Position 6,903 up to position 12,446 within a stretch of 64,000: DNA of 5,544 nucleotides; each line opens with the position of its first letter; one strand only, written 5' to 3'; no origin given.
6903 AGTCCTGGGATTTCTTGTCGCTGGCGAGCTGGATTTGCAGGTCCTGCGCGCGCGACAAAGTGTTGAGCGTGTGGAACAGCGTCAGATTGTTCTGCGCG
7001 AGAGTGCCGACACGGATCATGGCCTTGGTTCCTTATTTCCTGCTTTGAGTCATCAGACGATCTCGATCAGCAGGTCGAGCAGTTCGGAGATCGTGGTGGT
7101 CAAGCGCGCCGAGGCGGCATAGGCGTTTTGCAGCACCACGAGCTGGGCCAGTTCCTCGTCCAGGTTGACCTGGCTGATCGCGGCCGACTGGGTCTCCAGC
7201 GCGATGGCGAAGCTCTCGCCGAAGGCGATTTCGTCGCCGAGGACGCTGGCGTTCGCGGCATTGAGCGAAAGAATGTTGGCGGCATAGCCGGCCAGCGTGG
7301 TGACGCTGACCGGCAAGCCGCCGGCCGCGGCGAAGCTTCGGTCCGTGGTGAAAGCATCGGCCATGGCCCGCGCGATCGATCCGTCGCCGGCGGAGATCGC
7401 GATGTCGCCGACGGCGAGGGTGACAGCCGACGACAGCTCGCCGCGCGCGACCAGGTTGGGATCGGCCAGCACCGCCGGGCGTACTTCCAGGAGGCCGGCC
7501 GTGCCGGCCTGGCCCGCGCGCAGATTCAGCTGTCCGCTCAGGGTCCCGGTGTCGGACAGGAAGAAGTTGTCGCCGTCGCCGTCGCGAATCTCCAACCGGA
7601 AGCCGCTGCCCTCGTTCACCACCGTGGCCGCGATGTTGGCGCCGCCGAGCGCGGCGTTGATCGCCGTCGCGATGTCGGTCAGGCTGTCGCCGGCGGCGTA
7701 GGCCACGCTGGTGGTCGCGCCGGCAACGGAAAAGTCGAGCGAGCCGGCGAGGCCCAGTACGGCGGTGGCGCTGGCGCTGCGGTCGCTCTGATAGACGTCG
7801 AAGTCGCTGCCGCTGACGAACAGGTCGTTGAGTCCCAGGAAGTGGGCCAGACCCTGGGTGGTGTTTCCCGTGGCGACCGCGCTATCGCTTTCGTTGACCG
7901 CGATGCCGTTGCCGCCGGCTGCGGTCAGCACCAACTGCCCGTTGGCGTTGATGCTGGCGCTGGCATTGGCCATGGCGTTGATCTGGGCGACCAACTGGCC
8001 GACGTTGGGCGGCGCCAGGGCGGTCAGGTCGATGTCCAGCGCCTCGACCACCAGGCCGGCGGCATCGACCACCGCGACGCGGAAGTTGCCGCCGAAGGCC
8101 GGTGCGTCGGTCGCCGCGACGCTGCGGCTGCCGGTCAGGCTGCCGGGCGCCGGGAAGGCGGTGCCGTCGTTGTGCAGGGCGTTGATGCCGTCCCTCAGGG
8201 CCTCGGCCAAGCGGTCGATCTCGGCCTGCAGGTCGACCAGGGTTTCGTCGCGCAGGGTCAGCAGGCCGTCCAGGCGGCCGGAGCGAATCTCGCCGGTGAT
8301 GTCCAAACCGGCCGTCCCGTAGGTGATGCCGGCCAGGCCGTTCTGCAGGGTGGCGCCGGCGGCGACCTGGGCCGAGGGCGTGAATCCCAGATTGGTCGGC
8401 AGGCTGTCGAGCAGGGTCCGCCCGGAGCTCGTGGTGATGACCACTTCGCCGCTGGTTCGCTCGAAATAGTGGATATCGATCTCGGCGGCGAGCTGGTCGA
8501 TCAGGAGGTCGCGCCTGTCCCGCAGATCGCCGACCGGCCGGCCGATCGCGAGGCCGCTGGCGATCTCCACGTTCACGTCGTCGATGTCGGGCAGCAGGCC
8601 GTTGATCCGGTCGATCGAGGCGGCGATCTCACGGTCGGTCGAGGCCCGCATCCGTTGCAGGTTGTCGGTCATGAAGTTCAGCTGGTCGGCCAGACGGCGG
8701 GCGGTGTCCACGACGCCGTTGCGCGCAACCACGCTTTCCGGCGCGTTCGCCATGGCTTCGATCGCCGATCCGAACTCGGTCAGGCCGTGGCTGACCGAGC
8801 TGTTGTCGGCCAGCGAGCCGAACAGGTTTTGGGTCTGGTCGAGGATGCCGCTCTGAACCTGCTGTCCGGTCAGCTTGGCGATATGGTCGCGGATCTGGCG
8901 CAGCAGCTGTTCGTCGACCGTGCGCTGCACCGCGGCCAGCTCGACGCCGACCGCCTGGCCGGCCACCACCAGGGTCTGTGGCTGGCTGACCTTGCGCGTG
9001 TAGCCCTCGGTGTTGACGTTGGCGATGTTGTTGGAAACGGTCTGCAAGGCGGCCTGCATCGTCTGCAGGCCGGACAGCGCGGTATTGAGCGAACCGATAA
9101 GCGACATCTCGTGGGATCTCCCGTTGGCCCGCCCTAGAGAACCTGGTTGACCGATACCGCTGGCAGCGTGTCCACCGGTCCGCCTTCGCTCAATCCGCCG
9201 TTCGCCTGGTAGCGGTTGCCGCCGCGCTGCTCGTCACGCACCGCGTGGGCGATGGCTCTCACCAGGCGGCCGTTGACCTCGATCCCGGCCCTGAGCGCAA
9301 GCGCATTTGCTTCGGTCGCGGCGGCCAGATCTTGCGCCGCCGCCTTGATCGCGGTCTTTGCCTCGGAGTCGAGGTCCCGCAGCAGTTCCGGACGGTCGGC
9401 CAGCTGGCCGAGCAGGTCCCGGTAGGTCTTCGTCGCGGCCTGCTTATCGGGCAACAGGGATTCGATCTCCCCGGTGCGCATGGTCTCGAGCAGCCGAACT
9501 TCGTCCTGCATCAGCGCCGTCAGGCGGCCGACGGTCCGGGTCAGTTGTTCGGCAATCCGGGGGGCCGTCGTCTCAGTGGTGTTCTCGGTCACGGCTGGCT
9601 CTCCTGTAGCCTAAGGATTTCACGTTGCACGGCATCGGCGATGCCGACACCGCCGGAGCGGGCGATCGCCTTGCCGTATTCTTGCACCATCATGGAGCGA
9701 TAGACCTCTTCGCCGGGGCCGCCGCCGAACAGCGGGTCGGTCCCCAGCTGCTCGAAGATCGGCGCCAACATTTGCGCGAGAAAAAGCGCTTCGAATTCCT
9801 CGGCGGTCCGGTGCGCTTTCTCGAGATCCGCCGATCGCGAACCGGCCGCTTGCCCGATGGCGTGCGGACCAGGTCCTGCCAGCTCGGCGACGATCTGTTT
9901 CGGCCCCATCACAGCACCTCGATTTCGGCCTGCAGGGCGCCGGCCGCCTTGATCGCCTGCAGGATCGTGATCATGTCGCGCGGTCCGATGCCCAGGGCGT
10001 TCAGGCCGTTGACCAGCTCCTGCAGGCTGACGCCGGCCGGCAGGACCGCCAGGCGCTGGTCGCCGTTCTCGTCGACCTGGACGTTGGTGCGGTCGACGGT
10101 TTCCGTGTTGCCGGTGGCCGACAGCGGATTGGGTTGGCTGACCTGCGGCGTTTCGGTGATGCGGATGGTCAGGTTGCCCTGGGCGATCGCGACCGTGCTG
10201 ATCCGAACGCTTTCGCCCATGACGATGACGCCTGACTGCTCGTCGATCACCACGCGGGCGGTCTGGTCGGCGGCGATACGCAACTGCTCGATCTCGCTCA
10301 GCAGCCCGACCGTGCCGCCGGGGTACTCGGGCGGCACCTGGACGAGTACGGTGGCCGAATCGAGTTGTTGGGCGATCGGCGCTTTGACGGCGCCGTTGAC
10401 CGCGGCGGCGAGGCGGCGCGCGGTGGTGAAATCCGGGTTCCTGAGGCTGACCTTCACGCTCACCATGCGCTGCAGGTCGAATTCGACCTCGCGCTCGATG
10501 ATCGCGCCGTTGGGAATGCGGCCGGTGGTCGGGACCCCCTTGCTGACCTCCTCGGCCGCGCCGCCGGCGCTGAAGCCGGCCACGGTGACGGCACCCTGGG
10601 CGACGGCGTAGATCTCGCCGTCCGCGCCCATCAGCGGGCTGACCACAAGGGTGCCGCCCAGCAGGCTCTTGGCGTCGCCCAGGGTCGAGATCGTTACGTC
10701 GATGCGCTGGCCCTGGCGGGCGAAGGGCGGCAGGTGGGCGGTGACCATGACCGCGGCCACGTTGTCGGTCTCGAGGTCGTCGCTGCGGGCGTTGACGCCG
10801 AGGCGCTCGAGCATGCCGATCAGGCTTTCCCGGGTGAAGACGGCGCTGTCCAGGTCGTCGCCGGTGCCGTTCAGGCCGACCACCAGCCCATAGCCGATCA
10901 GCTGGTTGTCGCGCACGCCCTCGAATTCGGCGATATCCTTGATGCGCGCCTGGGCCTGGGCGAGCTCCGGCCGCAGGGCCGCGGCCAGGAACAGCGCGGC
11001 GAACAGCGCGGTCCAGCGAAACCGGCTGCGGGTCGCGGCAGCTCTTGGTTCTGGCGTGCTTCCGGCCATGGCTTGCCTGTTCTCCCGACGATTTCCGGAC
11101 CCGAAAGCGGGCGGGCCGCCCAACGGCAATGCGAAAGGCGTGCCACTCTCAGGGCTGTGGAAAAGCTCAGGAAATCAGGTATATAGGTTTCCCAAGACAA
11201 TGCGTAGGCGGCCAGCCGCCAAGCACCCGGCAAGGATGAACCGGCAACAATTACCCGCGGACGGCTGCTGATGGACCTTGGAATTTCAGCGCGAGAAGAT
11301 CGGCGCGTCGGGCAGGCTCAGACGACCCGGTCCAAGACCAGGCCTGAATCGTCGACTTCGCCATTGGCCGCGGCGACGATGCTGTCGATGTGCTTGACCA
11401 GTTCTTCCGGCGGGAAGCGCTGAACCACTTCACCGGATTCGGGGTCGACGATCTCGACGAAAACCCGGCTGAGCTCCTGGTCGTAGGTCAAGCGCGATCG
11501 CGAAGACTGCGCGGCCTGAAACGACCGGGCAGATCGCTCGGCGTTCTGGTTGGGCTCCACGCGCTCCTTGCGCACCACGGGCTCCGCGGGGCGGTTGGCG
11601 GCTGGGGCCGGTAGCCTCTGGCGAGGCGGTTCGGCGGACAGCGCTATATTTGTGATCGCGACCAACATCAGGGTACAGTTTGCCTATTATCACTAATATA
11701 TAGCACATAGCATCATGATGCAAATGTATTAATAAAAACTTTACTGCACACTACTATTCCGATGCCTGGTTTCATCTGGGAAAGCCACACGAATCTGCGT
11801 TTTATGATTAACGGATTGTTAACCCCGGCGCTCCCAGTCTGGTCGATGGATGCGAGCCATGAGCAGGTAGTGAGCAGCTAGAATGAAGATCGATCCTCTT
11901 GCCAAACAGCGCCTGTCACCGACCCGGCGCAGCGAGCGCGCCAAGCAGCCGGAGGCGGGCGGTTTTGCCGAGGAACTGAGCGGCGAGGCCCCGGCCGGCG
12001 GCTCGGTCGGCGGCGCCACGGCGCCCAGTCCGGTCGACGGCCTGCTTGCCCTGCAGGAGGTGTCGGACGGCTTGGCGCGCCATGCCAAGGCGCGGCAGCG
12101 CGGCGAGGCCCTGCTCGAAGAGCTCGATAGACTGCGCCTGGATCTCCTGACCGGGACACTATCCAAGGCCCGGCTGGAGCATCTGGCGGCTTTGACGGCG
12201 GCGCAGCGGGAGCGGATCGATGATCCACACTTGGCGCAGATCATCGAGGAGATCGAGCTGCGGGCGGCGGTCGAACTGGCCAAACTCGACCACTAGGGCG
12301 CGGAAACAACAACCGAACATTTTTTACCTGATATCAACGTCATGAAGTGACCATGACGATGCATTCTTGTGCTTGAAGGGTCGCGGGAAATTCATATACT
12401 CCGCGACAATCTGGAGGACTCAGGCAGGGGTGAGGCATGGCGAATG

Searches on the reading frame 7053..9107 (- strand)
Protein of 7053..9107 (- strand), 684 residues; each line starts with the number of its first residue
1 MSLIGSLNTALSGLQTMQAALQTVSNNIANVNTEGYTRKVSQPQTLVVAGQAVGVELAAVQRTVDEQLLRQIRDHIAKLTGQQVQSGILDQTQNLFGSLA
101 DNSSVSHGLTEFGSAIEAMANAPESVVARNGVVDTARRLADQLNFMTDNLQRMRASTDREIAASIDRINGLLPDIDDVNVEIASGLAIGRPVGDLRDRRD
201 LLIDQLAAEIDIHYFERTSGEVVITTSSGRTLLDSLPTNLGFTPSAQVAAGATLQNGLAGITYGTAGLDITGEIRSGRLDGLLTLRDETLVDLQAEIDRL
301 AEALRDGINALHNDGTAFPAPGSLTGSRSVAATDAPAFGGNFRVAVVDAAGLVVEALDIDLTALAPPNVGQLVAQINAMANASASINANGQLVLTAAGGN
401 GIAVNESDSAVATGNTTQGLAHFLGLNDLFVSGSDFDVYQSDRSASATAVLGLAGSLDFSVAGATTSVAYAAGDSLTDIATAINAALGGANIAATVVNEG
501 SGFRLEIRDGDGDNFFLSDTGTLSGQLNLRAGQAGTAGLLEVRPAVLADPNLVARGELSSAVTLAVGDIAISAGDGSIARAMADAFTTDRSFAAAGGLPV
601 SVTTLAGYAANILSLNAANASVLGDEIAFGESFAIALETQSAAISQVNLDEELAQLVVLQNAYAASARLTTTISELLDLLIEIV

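Call 9: search_protein_families(library=pfam, proteins=[window:7053-9107:-])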
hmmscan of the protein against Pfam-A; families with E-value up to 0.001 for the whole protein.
window:7053-9107:- (684 aa): 4 families
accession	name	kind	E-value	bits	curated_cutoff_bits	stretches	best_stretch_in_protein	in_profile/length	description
PF22638.1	FlgK_D1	-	9.6e-44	150.1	28.6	1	89-316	1-222/233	Flagellar hook-associated protein FlgK helical domain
PF00460.25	Flg_bb_rod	-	1.8e-09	37.8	20.7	1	7-37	1-31/31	Flagella basal body rod protein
PF06429.18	Flg_bbr_C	-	2.7e-07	30.4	23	1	644-681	7-44/46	Flagellar basal body rod FlgEFG protein C-terminal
PF07196.18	Flagellin_IN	-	4.5e-07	30.4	22.7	1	456-501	1-47/55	Flagellin hook IN motif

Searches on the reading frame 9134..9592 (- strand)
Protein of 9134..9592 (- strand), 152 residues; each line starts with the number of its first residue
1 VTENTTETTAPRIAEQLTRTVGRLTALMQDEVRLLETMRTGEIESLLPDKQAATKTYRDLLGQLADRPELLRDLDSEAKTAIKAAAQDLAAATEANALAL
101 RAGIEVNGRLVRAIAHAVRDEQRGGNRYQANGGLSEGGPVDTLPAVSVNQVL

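Call 9: search_protein_families(library=pfam, proteins=[window:9134-9592:-])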
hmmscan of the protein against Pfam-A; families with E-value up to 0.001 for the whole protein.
window:9134-9592:- (152 aa): 0 families

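Call 26: search_protein_families(library=ncbifam, proteins=[window:9134-9592:-], max_evalue=0.01)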
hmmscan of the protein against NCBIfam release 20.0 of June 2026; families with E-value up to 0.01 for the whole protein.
window:9134-9592:- (152 aa): 1 family
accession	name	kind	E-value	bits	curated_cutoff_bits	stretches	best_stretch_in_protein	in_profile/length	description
NF045983.1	ProtAdnltaseVbhT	equivalog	0.0045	16.2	800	1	5-67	94-155/419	type II toxin-antitoxin system protein adenylyltransferase VbhT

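Call 52: search_protein_families(library=pfam, proteins=[window:9134-9592:-], max_evalue=0.1)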
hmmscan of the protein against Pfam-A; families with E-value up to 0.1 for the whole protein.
window:9134-9592:- (152 aa): 3 families
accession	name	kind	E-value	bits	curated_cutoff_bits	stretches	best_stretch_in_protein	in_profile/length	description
PF05130.17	FlgN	-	0.0013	19.6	30.5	1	13-135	35-146/147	FlgN protein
PF04883.17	HK97-gp10_like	-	0.016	16.6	21.4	1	70-130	10-63/78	Bacteriophage HK97-gp10, putative tail-component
PF12795.12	MscS_porin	-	0.065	13.3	34.4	0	9-96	48-143/238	Mechanosensitive ion channel porin domain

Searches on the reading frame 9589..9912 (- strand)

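Call 26: search_protein_families(library=ncbifam, proteins=[window:9589-9912:-], max_evalue=0.01)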
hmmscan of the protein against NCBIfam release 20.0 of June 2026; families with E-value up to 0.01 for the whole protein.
window:9589-9912:- (107 aa): 5 families
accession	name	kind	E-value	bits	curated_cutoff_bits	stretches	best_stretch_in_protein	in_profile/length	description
NF009431.0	PRK12790.1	equivalog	1.4e-18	66.9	110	1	29-103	36-110/115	flagellar assembly peptidoglycan hydrolase FlgJ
TIGR02541.1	flagell_FlgJ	equivalog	4.9e-06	26.6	193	1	30-103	20-92/294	flagellar assembly peptidoglycan hydrolase FlgJ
NF009354.0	PRK12709.1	equivalog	2e-05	24.2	456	1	28-105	31-106/323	flagellar rod assembly protein/muramidase FlgJ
NF009357.0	PRK12712.1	equivalog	0.00039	19.9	606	1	21-101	28-105/344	flagellar rod assembly protein/muramidase FlgJ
NF009358.0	PRK12713.1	equivalog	0.0017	17.9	595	1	24-99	30-103/339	flagellar rod assembly protein/muramidase FlgJ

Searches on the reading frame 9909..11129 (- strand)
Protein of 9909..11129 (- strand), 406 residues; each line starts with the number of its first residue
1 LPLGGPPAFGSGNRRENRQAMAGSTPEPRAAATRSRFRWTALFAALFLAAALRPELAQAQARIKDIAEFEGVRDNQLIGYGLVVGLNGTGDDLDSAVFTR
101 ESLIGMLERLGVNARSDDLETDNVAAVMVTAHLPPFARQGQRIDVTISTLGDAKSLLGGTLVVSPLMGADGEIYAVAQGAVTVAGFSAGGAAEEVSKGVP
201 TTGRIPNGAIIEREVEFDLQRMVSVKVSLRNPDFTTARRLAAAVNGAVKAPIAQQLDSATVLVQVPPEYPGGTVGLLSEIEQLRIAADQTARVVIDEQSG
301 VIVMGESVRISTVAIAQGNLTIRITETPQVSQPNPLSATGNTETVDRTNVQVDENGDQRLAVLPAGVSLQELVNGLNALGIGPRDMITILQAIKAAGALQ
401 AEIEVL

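Call 9: search_protein_families(library=pfam, proteins=[window:9909-11129:-])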
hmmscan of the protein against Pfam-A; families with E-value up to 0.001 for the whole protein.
window:9909-11129:- (406 aa): 1 family
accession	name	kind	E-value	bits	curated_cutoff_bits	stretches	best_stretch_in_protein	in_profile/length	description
PF02119.21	FlgI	-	3.4e-138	460.7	25.3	1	62-405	1-343/343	Flagellar P-ring protein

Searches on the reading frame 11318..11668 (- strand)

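Call 9: search_protein_families(library=pfam, proteins=[window:11318-11668:-])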
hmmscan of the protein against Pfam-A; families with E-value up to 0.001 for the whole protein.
window:11318-11668:- (116 aa): 1 family
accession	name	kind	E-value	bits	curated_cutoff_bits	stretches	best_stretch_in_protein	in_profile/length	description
PF03646.20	FlaG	-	5.3e-09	36.6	23.8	1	38-99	30-93/101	FlaG protein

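Call 26: search_protein_families(library=ncbifam, proteins=[window:11318-11668:-], max_evalue=0.01)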
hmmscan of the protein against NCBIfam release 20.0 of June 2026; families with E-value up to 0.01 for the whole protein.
window:11318-11668:- (116 aa): 0 families

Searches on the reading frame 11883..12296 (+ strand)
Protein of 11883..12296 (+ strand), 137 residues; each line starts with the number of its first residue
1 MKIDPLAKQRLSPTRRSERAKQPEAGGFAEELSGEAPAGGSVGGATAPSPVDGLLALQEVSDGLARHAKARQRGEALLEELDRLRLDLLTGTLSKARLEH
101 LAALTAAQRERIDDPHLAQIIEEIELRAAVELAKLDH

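Call 52: search_protein_families(library=pfam, proteins=[window:11883-12296:+], max_evalue=0.1)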
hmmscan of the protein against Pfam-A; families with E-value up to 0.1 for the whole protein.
window:11883-12296:+ (137 aa): 1 family
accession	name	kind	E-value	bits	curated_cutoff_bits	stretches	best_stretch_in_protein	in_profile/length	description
PF10768.14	FliX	-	1.2e-34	120.1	25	1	1-135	1-134/135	Class II flagellar assembly regulator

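Call 64: search_dna_similar(query=window:11883-12296:+, collection=plasmids, mode=protein, max_evalue=0.001, max_rows=25)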
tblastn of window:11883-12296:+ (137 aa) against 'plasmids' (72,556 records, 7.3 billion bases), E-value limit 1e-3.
Records with a match: 1; places in all: 1; records where one place covers at least 80% of the query: 1.
Best place of each record, by identity: <60% 1.
By first word of the organism name: Niveispirillum 1.
By predicted mobility (MOB-suite, as given by PLSDB): non-mobilizable 1.
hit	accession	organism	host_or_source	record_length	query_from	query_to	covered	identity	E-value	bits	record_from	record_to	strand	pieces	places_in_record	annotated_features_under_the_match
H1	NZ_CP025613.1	Niveispirillum cyanobacteriorum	sing cell,cyanobacterial aggregates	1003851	1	135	99%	37.0%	7e-7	54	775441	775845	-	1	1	none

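Call 65: get_annotated_region(hit=H1, flank=20000)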
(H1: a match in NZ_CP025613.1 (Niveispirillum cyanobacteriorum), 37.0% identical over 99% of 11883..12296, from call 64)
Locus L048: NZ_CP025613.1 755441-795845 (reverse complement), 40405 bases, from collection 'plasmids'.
description: Niveispirillum cyanobacteriorum strain TH16 plasmid unnamed1, complete sequence
organism: Niveispirillum cyanobacteriorum (NCBI taxid 1612173)
taxonomy: Bacteria; Pseudomonadota; Alphaproteobacteria; Rhodospirillales; Azospirillaceae; Niveispirillum; Niveispirillum cyanobacteriorum
host: -; source: sing cell,cyanobacterial aggregates; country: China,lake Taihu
typing (MOB-suite, as given by PLSDB): non-mobilizable; mating-pair formation MPF_T
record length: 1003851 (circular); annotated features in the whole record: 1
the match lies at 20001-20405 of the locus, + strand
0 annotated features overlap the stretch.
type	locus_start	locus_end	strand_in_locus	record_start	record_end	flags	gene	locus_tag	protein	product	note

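Call 83: search_protein_families(library=ncbifam, proteins=[window:11883-12296:+], max_evalue=0.001)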
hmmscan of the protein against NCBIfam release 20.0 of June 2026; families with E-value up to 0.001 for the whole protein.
window:11883-12296:+ (137 aa): 5 families
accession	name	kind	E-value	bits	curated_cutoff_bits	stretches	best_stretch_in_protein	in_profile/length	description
NF009426.0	PRK12787.1-2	equivalog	5.6e-34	117.6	153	1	1-135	1-140/143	flagellar assembly regulator FliX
NF050808.1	FlagAsmbRegFliX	equivalog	3.8e-24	85.5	175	1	14-136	12-138/143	flagellar assembly regulator FliX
NF009427.0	PRK12787.1-3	equivalog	7.8e-23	81.3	192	1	36-136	37-137/142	flagellar assembly regulator FliX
NF009425.0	PRK12787.1-1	equivalog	1.3e-15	57.7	238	1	41-134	41-134/138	flagellar assembly regulator FliX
NF009428.0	PRK12787.1-4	equivalog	5.6e-15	55.8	196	1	17-134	15-133/137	flagellar assembly regulator FliX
